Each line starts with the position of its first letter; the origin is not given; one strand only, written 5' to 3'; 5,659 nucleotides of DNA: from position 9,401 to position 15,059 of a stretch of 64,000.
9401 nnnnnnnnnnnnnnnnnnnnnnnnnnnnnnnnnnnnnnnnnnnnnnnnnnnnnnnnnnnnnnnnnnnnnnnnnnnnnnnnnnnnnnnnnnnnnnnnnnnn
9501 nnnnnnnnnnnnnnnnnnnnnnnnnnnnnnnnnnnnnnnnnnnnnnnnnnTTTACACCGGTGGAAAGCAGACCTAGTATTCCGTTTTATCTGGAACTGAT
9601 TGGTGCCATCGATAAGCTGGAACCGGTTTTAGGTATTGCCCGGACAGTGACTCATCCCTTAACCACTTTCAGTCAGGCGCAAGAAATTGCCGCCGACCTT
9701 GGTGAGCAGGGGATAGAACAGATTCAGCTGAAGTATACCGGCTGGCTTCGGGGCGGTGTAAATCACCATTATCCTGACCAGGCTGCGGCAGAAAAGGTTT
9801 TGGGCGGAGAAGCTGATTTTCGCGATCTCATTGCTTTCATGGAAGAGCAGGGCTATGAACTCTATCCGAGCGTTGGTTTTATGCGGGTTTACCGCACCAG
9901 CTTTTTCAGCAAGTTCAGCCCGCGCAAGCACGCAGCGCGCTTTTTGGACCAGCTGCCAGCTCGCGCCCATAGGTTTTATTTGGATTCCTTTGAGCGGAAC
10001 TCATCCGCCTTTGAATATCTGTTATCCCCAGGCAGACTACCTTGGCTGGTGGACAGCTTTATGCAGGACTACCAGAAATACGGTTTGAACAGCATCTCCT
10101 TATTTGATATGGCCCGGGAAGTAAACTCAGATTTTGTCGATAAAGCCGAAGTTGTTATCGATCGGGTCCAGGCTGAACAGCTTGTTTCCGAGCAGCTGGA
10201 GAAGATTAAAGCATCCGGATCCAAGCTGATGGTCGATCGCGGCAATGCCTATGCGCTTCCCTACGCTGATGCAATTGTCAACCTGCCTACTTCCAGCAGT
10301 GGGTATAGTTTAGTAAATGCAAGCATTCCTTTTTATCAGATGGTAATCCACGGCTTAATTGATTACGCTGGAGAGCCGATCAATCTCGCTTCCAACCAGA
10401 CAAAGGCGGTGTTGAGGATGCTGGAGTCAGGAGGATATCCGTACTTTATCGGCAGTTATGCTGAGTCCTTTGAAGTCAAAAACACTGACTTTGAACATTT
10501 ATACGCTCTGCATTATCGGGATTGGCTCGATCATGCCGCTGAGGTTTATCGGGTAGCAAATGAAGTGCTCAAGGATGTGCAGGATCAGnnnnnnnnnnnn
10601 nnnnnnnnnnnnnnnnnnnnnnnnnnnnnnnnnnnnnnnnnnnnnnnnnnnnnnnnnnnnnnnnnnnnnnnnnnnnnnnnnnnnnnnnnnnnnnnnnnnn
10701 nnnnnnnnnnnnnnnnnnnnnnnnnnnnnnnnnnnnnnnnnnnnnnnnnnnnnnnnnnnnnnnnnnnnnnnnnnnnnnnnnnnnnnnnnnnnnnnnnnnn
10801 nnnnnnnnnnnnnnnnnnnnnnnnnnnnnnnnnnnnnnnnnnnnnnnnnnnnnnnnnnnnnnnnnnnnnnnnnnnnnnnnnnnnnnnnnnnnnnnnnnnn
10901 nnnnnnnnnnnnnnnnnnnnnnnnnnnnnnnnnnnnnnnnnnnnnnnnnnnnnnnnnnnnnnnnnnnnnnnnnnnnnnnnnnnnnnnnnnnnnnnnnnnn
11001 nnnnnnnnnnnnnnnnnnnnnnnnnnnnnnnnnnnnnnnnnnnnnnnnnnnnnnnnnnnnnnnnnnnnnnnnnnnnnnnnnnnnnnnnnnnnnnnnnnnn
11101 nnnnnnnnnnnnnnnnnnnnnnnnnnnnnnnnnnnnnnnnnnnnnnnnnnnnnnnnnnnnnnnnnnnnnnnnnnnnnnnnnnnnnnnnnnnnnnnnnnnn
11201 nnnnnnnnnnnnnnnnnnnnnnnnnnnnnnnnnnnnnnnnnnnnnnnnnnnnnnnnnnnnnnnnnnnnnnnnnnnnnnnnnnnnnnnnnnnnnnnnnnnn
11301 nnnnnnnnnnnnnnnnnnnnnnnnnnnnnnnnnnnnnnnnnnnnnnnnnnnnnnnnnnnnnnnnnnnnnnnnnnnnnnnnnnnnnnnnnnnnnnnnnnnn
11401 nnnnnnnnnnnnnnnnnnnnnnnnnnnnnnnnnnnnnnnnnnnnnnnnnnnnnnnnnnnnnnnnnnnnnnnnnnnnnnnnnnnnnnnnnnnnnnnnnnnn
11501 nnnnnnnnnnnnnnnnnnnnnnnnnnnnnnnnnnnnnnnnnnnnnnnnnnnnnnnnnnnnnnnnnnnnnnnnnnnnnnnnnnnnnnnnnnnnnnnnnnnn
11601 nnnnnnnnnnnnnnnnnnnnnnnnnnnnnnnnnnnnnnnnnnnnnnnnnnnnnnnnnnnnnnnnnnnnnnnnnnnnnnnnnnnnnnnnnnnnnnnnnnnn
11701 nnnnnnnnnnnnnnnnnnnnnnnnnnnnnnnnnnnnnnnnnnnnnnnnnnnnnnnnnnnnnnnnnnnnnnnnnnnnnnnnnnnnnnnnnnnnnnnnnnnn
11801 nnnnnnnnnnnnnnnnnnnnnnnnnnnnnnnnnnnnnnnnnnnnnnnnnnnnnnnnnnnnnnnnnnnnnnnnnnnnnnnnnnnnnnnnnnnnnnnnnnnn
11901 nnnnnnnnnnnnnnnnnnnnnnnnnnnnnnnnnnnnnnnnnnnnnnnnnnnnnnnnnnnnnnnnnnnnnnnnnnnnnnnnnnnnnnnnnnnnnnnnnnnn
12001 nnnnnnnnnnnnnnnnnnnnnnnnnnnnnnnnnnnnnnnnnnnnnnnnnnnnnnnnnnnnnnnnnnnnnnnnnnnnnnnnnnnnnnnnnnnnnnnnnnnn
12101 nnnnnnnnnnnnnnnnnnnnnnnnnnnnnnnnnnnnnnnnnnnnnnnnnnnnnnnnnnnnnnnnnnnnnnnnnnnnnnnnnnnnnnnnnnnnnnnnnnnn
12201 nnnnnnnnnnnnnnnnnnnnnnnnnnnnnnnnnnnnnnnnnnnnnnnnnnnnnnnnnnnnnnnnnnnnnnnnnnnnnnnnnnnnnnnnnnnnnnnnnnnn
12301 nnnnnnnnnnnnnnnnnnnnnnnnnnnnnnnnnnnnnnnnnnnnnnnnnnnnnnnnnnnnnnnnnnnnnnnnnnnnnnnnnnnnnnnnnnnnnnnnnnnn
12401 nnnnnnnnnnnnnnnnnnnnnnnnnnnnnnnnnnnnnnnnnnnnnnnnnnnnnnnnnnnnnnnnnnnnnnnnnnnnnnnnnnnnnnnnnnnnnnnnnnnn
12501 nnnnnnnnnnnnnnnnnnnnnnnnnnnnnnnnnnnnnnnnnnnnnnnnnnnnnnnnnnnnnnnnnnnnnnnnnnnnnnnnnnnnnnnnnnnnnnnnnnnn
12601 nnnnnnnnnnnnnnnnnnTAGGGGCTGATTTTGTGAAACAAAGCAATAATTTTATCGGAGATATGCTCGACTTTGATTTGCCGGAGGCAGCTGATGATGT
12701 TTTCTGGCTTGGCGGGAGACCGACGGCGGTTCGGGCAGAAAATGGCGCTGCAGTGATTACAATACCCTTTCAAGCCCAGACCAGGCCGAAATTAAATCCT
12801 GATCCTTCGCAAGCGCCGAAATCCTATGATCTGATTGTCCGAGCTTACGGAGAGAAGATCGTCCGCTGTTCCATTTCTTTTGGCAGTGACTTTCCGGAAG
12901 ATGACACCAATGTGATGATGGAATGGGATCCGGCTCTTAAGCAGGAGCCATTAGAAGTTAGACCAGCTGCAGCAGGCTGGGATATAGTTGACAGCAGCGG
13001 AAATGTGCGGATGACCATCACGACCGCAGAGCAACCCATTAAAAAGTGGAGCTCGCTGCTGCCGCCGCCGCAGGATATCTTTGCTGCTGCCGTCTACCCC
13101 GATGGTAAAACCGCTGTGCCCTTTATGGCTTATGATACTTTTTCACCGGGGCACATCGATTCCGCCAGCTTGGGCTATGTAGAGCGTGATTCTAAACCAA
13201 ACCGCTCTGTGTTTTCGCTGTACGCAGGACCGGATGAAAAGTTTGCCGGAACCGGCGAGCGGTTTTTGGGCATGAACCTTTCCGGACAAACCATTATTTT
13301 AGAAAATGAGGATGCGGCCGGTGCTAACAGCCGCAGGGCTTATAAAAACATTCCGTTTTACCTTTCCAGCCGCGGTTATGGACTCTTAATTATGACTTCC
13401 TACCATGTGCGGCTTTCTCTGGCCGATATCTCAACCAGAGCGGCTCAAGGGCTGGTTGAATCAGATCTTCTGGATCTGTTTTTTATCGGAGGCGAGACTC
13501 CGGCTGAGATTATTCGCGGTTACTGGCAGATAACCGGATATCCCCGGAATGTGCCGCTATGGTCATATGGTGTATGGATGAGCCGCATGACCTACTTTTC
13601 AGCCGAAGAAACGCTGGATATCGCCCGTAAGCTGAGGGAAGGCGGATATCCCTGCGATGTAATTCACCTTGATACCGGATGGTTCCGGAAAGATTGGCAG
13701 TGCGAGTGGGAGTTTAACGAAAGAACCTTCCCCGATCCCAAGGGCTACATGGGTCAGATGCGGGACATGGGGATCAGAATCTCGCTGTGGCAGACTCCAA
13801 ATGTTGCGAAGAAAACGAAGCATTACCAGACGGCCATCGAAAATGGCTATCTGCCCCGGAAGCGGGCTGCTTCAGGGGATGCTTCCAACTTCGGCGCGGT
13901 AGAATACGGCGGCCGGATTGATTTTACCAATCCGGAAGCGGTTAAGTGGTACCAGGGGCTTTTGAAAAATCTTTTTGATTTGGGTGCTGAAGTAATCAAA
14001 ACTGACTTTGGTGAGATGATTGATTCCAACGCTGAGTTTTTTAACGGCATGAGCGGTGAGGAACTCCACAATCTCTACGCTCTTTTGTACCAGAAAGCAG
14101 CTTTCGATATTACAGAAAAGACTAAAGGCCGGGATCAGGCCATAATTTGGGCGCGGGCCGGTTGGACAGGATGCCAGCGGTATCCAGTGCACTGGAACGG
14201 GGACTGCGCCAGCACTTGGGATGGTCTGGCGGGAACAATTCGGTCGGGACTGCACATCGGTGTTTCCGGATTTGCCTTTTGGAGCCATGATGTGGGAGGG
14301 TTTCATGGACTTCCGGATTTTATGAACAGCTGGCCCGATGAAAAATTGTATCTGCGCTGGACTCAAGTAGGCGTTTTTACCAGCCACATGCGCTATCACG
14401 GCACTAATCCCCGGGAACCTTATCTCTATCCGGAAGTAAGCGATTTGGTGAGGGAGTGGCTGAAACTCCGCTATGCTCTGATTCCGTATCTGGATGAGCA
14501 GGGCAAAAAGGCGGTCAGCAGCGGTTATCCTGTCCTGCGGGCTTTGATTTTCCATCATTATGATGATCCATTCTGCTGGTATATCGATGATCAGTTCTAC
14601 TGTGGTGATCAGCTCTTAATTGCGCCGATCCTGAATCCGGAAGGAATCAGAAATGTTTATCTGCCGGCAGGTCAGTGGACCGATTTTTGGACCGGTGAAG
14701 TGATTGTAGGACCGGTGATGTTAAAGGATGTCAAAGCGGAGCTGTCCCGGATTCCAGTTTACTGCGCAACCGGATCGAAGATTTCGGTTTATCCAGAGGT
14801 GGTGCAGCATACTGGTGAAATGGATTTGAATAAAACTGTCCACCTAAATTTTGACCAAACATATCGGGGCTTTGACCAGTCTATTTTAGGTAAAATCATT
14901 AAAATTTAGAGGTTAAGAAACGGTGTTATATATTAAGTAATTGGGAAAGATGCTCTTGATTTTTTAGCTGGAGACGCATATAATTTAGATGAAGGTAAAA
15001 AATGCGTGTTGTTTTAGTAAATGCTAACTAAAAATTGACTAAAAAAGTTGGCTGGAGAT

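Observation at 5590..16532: Uncharacterised transporter-linked glycan module with its own promoters: Yip1 membrane protein, 944-aa secreted protein, two permeases, GH31 and a solute-binding protein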

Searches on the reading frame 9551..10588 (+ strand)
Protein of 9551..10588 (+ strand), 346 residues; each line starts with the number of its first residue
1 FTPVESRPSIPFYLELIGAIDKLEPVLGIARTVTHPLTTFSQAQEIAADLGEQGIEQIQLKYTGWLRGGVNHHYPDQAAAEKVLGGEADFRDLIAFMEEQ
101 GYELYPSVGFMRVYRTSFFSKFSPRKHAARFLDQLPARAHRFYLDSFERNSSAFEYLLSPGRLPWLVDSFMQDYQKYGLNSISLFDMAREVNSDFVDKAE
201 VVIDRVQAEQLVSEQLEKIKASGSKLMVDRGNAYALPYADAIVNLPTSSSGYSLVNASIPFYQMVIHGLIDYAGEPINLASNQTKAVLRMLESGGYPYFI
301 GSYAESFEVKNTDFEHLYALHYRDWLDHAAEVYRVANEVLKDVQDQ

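Call 58: search_solved_structures(query=A3, max_evalue=10, show_alignments=4)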
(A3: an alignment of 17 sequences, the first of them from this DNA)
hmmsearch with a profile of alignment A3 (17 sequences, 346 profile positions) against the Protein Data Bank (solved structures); distinct sequences matched with E-value up to 10: 6.
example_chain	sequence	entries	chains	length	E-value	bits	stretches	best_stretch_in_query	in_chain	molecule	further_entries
5wzn_A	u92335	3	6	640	0.1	14.8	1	36-101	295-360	Alpha-N-acetylgalactosaminidase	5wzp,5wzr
5wzq_A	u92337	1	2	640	0.16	14.2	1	36-101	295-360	Alpha-N-acetylgalactosaminidase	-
4hde_A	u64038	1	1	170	0.47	12.7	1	160-245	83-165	SCO1/SenC family lipoprotein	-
5jqz_A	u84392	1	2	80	1.1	11.5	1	282-342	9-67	De novo designed homotetramer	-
3grh_A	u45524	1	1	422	1.2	11.3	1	146-208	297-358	Acyl-CoA thioester hydrolase ybgC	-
3zcw_A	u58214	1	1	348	1.5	11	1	90-133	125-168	KINESIN-LIKE PROTEIN KIF11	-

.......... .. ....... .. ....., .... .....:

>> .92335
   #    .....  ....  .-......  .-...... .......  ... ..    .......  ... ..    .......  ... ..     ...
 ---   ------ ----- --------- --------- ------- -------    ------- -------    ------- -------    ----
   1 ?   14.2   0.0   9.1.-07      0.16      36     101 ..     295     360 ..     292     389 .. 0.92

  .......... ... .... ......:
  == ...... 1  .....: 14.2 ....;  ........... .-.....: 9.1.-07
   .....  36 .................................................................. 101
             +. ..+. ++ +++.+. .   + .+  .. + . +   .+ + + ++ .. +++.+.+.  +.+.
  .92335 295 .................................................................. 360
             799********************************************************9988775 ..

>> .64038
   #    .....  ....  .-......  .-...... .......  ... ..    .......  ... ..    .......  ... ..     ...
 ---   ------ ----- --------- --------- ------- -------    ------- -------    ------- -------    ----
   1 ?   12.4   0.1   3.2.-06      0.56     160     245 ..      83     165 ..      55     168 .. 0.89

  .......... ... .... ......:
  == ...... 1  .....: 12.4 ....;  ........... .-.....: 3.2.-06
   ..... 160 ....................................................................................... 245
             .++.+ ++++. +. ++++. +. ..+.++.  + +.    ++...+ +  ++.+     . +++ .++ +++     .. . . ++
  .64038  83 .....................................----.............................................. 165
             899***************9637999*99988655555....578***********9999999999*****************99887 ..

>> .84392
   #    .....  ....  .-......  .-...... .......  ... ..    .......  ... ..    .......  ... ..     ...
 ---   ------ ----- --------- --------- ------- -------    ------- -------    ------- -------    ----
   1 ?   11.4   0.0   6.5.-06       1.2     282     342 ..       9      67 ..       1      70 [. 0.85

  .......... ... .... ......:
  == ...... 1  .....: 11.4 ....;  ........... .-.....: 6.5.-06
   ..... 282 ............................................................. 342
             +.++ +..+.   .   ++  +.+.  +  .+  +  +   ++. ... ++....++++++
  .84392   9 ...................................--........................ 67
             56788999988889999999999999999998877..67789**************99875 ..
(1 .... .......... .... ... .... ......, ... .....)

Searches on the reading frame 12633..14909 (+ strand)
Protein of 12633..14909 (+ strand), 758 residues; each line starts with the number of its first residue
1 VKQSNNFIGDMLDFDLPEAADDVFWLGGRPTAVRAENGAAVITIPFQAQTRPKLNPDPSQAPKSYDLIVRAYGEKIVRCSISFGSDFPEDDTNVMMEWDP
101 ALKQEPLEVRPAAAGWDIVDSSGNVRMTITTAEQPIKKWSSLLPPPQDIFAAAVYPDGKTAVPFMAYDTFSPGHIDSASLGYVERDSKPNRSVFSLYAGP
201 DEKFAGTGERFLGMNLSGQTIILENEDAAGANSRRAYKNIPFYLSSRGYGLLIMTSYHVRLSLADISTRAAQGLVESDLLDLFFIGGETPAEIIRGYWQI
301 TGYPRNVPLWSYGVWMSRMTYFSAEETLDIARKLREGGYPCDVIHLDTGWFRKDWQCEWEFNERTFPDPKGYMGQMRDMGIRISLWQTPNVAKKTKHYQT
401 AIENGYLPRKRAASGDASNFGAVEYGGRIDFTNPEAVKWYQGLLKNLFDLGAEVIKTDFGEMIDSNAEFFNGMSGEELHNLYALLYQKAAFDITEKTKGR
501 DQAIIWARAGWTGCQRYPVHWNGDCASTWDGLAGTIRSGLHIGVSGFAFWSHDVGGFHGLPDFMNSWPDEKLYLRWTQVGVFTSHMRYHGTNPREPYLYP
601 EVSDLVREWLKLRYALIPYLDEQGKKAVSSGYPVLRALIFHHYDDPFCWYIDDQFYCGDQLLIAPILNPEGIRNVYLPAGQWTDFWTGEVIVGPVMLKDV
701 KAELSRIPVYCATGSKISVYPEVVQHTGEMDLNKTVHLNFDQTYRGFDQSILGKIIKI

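Call 4: search_protein_families(library=pfam, proteins=[window:12633-14909:+], max_evalue=0.01)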
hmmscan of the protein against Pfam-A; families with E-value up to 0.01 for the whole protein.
window:12633-14909:+ (758 aa): 4 families
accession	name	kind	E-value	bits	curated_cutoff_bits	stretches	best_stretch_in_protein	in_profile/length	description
PF01055.32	Glyco_hydro_31_2nd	-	3.9e-87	293.1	23.5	1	306-620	3-325/328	Glycosyl hydrolases family 31 TIM-barrel domain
PF21365.3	Glyco_hydro_31_3rd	-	1.6e-22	80.2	24.4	1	631-715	1-85/87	Glycosyl hydrolase family 31 C-terminal domain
PF13802.12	Gal_mutarotas_2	-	2.3e-15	57.8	27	1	174-259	96-181/184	Glycosyl hydrolase 31 N-terminal galactose mutarotase-like domain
PF18838.6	LPD23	-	0.00075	19.7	27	0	326-353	14-41/58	Large polyvalent protein associated domain 23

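Call 6: search_protein_families(library=ncbifam, proteins=[window:12633-14909:+], max_evalue=0.01)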
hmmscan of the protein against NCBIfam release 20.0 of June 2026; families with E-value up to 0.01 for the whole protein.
window:12633-14909:+ (758 aa): 3 families
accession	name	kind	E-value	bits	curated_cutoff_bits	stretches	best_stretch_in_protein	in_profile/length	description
NF007940.0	PRK10658.1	equivalog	3e-143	479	606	1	175-738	132-687/771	alpha-xylosidase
NF007746.0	PRK10426.1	equivalog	7.8e-72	242.7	553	1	224-718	169-671/683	alpha-glucosidase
NF040948.1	alpha_gluc_MalA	equivalog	2.6e-70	237.4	800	2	473-729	364-618/627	alpha-glucosidase MalA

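Call 29: search_solved_structures(query=window:12633-14909:+, max_evalue=1e-10)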
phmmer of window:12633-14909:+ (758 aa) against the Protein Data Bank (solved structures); distinct sequences matched with E-value up to 1e-10: 68 (the best 60 are shown).
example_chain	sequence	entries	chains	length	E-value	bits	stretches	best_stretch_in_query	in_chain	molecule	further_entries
5f7c_A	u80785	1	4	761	1.5e-258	863.4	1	1-747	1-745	Alpha-glucosidase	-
8t7z_A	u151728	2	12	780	6e-112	378.5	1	180-713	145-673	Alpha-glucosidase yicI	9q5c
1we5_A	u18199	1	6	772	4.4e-110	372.3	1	180-714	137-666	Putative family 31 glucosidase yicI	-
2f2h_A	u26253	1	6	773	4.4e-110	372.3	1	180-714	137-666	Putative family 31 glucosidase yicI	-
1xsi_A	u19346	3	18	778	4.5e-110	372.3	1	180-714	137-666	Putative family 31 glucosidase yicI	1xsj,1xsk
6jr6_A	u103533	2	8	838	2.5e-65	224.3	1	178-729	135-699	Candidate alpha-glycosidase Glycoside hydrolase family 31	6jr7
6jr8_A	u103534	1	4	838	3e-64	220.7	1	178-729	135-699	Candidate alpha-glycosidase Glycoside hydrolase family 31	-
9kz6_A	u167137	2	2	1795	9.3e-61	209.2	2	477-727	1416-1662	Maltase-glucoamylase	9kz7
5zn6_A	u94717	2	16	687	3.6e-57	197.3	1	198-596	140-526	Alpha-xylosidase MeXyl31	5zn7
4b9y_A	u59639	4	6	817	5.2e-57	196.8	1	192-723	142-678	ALPHA-GLUCOSIDASE, PUTATIVE, ADG31B | Oligosaccharide 4-alpha-D-glucosyltransferase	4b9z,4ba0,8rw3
5i23_A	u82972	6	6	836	5.5e-57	196.7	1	192-723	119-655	Oligosaccharide 4-alpha-D-glucosyltransferase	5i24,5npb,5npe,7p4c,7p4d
5npc_A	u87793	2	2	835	2.4e-56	194.6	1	192-723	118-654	Oligosaccharide 4-alpha-D-glucosyltransferase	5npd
5i0d_A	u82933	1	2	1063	3.1e-56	194.2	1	190-718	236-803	Lmo2446 protein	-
4kmq_A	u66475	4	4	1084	3.3e-56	194.1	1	190-718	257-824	Lmo2446 protein | Alpha-xylosidase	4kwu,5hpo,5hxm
5f7u_A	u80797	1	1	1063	1.5e-55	192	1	190-718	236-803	Cycloalternan-forming enzyme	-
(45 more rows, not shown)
